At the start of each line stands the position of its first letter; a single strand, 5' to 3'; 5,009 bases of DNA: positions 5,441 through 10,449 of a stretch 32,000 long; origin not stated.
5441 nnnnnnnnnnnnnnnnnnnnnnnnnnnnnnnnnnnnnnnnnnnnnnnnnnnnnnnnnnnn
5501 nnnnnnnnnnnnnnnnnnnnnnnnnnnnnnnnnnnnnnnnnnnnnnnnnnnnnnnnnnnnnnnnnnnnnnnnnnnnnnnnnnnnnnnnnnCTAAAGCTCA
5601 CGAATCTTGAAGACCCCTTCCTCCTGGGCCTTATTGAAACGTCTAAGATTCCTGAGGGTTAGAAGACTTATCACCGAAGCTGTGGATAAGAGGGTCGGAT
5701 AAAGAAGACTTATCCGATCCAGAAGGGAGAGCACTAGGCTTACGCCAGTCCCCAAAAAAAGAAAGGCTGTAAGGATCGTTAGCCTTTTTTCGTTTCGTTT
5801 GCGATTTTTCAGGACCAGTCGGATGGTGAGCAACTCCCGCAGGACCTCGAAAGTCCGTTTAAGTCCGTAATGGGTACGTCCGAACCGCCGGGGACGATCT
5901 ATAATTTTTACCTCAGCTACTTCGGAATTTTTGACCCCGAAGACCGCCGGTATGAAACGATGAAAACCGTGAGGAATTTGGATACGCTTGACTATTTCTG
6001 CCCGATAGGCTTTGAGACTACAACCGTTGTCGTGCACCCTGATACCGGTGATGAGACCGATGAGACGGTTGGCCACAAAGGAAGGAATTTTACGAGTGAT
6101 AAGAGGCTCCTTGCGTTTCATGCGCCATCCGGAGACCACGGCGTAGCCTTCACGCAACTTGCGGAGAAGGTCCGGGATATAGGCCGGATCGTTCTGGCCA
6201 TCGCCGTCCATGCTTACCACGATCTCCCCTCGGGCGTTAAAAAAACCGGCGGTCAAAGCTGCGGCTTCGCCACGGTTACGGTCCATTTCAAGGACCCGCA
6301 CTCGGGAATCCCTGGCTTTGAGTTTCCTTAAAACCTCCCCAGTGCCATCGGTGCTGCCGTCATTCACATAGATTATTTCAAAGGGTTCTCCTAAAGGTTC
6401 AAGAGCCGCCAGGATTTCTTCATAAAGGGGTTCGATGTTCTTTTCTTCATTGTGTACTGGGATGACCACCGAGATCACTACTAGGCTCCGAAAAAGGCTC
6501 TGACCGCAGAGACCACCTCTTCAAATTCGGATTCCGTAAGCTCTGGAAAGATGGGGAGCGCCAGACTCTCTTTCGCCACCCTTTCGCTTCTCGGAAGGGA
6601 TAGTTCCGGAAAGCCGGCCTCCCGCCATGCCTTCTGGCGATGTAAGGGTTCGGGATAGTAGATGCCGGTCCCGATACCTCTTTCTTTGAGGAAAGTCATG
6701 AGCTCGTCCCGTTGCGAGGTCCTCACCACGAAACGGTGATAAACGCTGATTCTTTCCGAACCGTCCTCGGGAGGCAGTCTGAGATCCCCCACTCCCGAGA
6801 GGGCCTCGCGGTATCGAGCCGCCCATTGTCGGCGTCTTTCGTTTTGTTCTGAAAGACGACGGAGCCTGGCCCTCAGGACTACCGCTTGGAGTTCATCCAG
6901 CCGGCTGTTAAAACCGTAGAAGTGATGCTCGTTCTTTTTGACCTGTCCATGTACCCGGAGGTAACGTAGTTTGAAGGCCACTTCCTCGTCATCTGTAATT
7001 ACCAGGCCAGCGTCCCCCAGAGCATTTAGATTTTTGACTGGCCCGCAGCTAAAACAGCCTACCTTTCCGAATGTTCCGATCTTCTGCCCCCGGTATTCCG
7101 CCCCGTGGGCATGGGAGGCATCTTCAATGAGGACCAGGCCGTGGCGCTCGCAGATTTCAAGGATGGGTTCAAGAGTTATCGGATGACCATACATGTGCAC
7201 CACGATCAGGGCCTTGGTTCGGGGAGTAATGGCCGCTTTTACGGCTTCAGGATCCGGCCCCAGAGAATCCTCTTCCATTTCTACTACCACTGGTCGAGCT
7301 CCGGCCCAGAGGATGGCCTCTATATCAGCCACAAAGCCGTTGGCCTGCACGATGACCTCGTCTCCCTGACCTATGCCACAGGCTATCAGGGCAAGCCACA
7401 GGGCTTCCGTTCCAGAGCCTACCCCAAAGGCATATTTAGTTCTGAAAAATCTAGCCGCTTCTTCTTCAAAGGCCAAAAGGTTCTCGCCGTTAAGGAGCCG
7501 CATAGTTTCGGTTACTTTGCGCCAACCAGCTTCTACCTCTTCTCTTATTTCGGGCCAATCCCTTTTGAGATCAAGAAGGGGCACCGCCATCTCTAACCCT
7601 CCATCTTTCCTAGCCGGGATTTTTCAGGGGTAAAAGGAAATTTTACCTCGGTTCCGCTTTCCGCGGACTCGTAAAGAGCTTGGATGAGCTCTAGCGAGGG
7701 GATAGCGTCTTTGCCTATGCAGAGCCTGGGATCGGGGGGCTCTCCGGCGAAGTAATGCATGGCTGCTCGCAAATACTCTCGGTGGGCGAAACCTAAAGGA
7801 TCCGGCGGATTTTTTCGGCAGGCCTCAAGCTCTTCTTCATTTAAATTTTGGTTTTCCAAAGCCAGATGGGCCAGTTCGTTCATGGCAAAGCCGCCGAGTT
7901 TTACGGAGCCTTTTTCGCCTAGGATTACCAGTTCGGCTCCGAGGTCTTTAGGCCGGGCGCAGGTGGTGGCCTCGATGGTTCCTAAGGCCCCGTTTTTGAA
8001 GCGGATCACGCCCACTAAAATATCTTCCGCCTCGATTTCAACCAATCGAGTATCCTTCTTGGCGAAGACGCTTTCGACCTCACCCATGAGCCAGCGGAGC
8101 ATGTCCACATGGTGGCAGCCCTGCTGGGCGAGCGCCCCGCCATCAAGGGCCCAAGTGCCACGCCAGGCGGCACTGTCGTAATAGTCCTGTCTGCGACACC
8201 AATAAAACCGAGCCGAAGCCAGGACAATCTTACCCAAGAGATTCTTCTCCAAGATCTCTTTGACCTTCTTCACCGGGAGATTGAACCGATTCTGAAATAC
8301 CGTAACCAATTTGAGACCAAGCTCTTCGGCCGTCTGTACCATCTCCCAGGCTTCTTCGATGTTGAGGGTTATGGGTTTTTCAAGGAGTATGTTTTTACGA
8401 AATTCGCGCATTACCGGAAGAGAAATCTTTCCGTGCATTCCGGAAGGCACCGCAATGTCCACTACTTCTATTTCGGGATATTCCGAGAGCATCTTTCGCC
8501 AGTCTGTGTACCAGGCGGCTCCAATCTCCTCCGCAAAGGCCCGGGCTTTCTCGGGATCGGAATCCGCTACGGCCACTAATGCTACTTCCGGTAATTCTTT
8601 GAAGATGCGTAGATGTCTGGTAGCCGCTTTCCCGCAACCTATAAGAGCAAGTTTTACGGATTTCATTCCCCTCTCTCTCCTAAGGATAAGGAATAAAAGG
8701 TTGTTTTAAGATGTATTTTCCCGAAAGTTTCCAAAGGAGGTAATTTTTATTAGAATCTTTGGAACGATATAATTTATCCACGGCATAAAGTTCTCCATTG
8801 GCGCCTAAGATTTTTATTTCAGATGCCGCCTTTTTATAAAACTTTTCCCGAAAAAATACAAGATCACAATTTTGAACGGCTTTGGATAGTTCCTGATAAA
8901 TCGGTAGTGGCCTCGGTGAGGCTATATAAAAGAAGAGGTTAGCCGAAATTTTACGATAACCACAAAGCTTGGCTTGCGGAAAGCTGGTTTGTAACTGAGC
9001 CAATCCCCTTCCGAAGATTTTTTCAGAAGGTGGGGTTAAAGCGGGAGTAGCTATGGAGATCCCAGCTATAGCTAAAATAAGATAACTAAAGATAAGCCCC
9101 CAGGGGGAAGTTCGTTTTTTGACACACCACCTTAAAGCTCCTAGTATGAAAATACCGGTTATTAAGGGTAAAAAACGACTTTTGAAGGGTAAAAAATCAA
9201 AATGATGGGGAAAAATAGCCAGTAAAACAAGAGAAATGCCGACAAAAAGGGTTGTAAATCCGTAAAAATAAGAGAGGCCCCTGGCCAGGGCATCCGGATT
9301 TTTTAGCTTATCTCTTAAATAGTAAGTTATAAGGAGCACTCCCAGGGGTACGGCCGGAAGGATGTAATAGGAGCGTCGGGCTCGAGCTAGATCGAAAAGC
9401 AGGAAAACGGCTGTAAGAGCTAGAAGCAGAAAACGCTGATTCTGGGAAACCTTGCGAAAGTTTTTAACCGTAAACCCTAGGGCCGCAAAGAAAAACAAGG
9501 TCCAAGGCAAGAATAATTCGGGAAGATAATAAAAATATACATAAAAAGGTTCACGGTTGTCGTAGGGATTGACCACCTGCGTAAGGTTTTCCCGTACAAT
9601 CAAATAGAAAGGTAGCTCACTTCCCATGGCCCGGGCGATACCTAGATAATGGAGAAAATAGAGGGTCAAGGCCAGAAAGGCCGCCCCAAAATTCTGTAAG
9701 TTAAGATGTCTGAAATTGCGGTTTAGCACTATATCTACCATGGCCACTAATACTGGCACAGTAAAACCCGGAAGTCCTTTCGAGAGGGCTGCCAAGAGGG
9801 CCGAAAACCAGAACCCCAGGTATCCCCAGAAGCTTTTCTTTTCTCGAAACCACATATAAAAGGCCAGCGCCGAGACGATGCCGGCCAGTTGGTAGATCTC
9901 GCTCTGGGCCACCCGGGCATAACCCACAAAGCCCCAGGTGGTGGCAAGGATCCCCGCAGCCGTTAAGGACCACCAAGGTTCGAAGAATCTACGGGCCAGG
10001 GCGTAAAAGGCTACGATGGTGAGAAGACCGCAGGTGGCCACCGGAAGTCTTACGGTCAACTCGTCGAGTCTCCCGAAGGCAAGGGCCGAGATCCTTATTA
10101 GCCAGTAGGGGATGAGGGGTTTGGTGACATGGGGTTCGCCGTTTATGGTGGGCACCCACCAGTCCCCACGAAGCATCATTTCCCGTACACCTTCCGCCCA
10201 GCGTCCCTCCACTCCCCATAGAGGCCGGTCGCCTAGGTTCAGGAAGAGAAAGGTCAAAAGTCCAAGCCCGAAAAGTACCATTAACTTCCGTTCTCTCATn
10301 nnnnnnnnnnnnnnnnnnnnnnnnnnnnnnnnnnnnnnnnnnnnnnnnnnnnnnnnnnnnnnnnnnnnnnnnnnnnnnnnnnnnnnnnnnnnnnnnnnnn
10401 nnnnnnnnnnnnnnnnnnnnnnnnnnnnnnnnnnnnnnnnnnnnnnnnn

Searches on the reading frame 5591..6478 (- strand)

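Call 46: search_protein_families(library=pfam, proteins=[window:5591-6478:-], max_evalue=0.001)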
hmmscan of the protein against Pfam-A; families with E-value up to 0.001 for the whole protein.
window:5591-6478:- (295 aa): 3 families
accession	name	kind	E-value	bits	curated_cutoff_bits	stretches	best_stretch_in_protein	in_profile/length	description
PF00535.33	Glycos_transf_2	-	9.2e-35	120.5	23.3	1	3-166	1-167/168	Glycosyl transferase family 2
PF10111.15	Glyco_tranf_2_2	-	5.7e-08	33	27.3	1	3-94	1-92/276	Glycosyltransferase like family 2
PF13641.12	Glyco_tranf_2_3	-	1.2e-06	29.2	27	1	2-116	3-120/230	Glycosyltransferase like family 2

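Call 68: search_protein_families(library=ncbifam, proteins=[window:5591-6478:-], max_evalue=0.00001)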
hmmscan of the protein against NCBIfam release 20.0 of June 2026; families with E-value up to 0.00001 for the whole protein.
window:5591-6478:- (295 aa): 18 families
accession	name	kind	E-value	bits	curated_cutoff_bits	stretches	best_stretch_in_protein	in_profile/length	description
NF007986.1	PRK10714.1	equivalog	6.2e-40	137.1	529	1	2-219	8-225/316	undecaprenyl-phosphate 4-deoxy-4-formamido-L-arabinose transferase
NF047588.1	GlcsyltransPgfSStrep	equivalog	1.2e-33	116.7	500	1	2-210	3-211/308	glycosyltransferase PgfS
TIGR03937.1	PgaC_IcaA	equivalog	2.7e-21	76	422.3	1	1-128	46-173/407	poly-beta-1,6-N-acetyl-D-glucosamine synthase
NF041875.1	EPS_EpsD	equivalog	4.8e-16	59.1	370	1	2-135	1-129/325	exopolysaccharide biosynthesis glycosyltransferase EpsD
NF041391.1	DPhHxTase_Halo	equivalog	9.7e-15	54.1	375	1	9-167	4-154/213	dolichyl-phosphate hexose transferase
TIGR03965.1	mycofact_glyco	equivalog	8.1e-14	51.3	280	1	2-111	76-182/467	mycofactocin biosynthesis glycosyltransferase MftF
NF007482.0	PRK10073.1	equivalog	4.9e-12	45.5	423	1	2-105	8-107/334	glycosyltransferase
TIGR04283.1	glyco_like_mftF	equivalog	7.7e-12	45.3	182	1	2-137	1-126/221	TIGR04283 family arsenosugar biosynthesis glycosyltransferase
NF047683.1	TeichurnBiosyTuaG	equivalog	3e-11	43.5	400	1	2-98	8-101/252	teichuronic acid biosynthesis protein TuaG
TIGR04182.1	glyco_TIGR04182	equivalog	1.8e-09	37.4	325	1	2-173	2-167/293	S-layer glycoprotein N-glycosyltransferase AglJ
NF010496.0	PRK13915.1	equivalog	3.1e-09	36.3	262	1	2-108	33-142/307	glucosyl-3-phosphoglycerate synthase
TIGR03111.1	glyc2_xrt_Gpos1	hypoth_equivalog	3.2e-09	36.1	363.95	1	2-108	51-156/439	TIGR03111 family XrtG-associated glycosyltransferase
NF045692.1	OglycostaseCruG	equivalog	4.6e-09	35.7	600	1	2-116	43-161/386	2'-O-glycosyltransferase CruG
NF050050.1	ProtGlycPglI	equivalog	2.6e-08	33.6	500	1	2-128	4-128/306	GalNAc(5)-diNAcBac-PP-undecaprenol beta-1,3-glucosyltransferase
NF041394.1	GtaseAglG_Halo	equivalog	1.4e-07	31.1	440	1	2-122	3-121/304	glucosyl-dolichyl phosphate glucuronosyltransferase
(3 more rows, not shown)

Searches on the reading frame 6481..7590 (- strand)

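Call 46: search_protein_families(library=pfam, proteins=[window:6481-7590:-], max_evalue=0.001)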
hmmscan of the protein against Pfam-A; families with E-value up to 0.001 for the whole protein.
window:6481-7590:- (369 aa): 3 families
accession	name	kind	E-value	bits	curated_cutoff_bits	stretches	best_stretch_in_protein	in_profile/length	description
PF01041.23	DegT_DnrJ_EryC1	-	9e-109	364.4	19.8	1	14-364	2-360/360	DegT/DnrJ/EryC1/StrS aminotransferase family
PF00155.27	Aminotran_1_2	-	2.8e-12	46.9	19.7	1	31-273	37-296/361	Aminotransferase class I and II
PF00266.25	Aminotran_5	-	0.00013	21.5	21.5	0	59-162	69-180/371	Aminotransferase class-V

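Call 68: search_protein_families(library=ncbifam, proteins=[window:6481-7590:-], max_evalue=0.00001)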
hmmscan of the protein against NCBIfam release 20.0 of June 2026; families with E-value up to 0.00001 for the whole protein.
window:6481-7590:- (369 aa): 19 families
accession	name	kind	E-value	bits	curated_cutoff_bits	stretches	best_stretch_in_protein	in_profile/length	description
NF008658.2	PRK11658.1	equivalog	1.1e-66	225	631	1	23-366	20-376/379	UDP-4-amino-4-deoxy-L-arabinose aminotransferase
TIGR03588.1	PseC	equivalog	1.1e-65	222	423.5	1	25-365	19-378/380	UDP-4-amino-4,6-dideoxy-N-acetyl-beta-L-altrosamine transaminase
TIGR04181.1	NHT_00031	hypoth_equivalog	8.1e-56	189.4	420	1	35-346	29-357/359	LegC family aminotransferase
NF008687.0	PRK11706.1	equivalog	6.6e-52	176.5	375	1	51-367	46-374/375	dTDP-4-amino-4,6-dideoxygalactose transaminase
TIGR04427.1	PLP_DesI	equivalog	2.9e-46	158.3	650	1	33-364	48-380/390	dTDP-4-dehydro-6-deoxyglucose aminotransferase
NF011936.0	PRK15407.1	equivalog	1.8e-43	148.9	423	2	30-214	59-250/440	lipopolysaccharide biosynthesis protein RfbH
TIGR02379.1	ECA_wecE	subfamily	1.1e-38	133.1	434.85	1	51-366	46-374/376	dTDP-4-amino-4,6-dideoxy-D-glucose transaminase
NF041364.1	GntC_guanitoxin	equivalog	1.1e-08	34.4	415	1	59-159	67-175/356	guanitoxin biosynthesis PLP-dependent (S)-gamma-hydroxy-L-arginine cyclodehydratase GntC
NF004621.0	PRK05957.1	equivalog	2.9e-08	32.9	498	1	57-159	94-201/389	pyridoxal phosphate-dependent aminotransferase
NF005732.0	PRK07550.1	equivalog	3.3e-08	33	366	1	59-159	100-207/389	aminotransferase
NF005816.0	PRK07682.1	equivalog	1.2e-07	30.7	620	1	60-161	99-206/390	aminotransferase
NF004770.0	PRK06108.1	subfamily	1.6e-07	30.5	422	1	54-157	99-209/396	pyridoxal phosphate-dependent aminotransferase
NF004975.0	PRK06348.1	equivalog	1.9e-07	30.4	549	1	49-131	87-169/384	pyridoxal phosphate-dependent aminotransferase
NF006569.0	PRK09082.1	subfamily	5.3e-07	29.1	420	1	59-131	98-170/386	methionine aminotransferase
NF004769.0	PRK06107.1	equivalog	6.1e-07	28.5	617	1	56-130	97-172/402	aspartate transaminase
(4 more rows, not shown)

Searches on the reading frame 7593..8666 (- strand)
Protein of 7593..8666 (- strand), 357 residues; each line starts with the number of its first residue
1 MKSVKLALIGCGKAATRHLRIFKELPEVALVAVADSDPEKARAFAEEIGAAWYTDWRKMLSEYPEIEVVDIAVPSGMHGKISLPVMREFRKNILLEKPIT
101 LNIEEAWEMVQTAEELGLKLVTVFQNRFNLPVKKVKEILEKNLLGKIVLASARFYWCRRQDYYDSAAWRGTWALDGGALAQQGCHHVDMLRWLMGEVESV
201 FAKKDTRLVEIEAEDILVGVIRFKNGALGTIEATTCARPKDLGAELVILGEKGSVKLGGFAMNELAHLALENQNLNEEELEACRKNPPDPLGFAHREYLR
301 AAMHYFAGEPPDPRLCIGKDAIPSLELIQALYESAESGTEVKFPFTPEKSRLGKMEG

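Call 46: search_protein_families(library=pfam, proteins=[window:7593-8666:-], max_evalue=0.001)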
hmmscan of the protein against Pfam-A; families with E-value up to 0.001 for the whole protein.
window:7593-8666:- (357 aa): 4 families
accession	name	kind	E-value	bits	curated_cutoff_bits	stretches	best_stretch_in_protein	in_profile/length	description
PF22725.1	GFO_IDH_MocA_C3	-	1.1e-30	106.6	27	1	132-255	1-123/124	GFO/IDH/MocA C-terminal domain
PF02894.22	GFO_IDH_MocA_C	-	2.4e-27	96.6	22.9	1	136-342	1-217/218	Oxidoreductase family, C-terminal alpha/beta domain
PF01408.29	GFO_IDH_MocA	-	6.5e-24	85.4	24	1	5-120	2-116/120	Oxidoreductase family, NAD-binding Rossmann fold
PF08635.15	ox_reductase_C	-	0.00075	19.6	22.5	0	129-199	3-69/142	Putative oxidoreductase C terminal domain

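Call 68: search_protein_families(library=ncbifam, proteins=[window:7593-8666:-], max_evalue=0.00001)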
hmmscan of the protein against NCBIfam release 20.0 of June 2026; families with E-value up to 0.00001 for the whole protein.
window:7593-8666:- (357 aa): 9 families
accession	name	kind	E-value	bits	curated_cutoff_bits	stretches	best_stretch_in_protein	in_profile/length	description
NF040723.1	UDP-GlcNAcDh_Arch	equivalog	7.8e-37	127.4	450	1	5-253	2-233/302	UDP-N-acetylglucosamine 3-dehydrogenase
TIGR04380.1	myo_inos_iolG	equivalog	3.3e-31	108.4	355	1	4-268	2-263/330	inositol 2-dehydrogenase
NF052479.1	LevoglcsnDh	equivalog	9.9e-27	93.6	650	1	1-207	1-215/386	levoglucosan dehydrogenase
NF041392.1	XylDh_Gfo6_Halo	equivalog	4.5e-14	52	350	1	3-342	16-349/350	D-xylose 1-dehydrogenase Gfo6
NF052679.1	InsChiInosDhIolG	equivalog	8.2e-14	51.4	540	1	4-260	3-253/343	bifunctional inositol 2-dehydrogenase/D-chiro-inositol 1-dehydrogenase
NF008607.0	PRK11579.1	subfamily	2.2e-13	49.9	330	1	3-202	4-197/346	oxidoreductase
NF058561.1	BT_2158_fam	equivalog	7.4e-12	44.6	750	1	5-147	37-177/487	glycoside 3-dehydrogenase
NF007574.0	PRK10206.1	equivalog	1.2e-10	41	352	1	4-201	3-194/345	oxidoreductase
NF058563.1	BT_2159_fam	equivalog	5.3e-07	29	650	1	4-196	1-185/350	disaccharide 3-dehydrogenase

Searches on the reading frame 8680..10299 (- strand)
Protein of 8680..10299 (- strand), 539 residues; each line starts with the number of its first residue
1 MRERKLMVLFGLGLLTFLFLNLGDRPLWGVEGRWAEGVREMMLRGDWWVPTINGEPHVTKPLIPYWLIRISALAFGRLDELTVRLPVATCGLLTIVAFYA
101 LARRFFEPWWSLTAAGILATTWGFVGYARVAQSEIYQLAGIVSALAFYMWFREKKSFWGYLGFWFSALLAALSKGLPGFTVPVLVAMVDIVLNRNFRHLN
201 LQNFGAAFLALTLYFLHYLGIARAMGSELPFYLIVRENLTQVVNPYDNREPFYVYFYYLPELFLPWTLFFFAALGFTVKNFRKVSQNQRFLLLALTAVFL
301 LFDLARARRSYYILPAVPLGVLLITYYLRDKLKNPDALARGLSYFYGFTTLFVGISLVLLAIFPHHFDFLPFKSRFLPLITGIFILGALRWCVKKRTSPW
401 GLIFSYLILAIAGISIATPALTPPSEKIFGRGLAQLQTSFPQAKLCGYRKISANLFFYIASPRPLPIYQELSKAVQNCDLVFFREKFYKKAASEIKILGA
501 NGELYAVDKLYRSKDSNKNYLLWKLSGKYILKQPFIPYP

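Call 46: search_protein_families(library=pfam, proteins=[window:8680-10299:-], max_evalue=0.001)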
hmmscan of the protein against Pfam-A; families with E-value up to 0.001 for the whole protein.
window:8680-10299:- (539 aa): 2 families
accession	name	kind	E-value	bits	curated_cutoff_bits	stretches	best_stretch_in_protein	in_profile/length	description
PF13231.12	PMT_2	-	4.5e-10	40.4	26.1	1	60-197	2-139/160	Dolichyl-phosphate-mannose-protein mannosyltransferase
PF02366.24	PMT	-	1e-07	32.2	22.7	1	34-198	35-207/245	Dolichyl-phosphate-mannose-protein mannosyltransferase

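Call 68: search_protein_families(library=ncbifam, proteins=[window:8680-10299:-], max_evalue=0.00001)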
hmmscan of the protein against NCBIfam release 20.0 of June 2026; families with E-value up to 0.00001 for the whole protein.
window:8680-10299:- (539 aa): 1 family
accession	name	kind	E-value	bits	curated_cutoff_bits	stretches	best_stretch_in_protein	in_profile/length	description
NF009784.2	PRK13279.1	equivalog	7.4e-24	84.2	567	1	4-335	4-339/539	lipid IV(A) 4-amino-4-deoxy-L-arabinosyltransferase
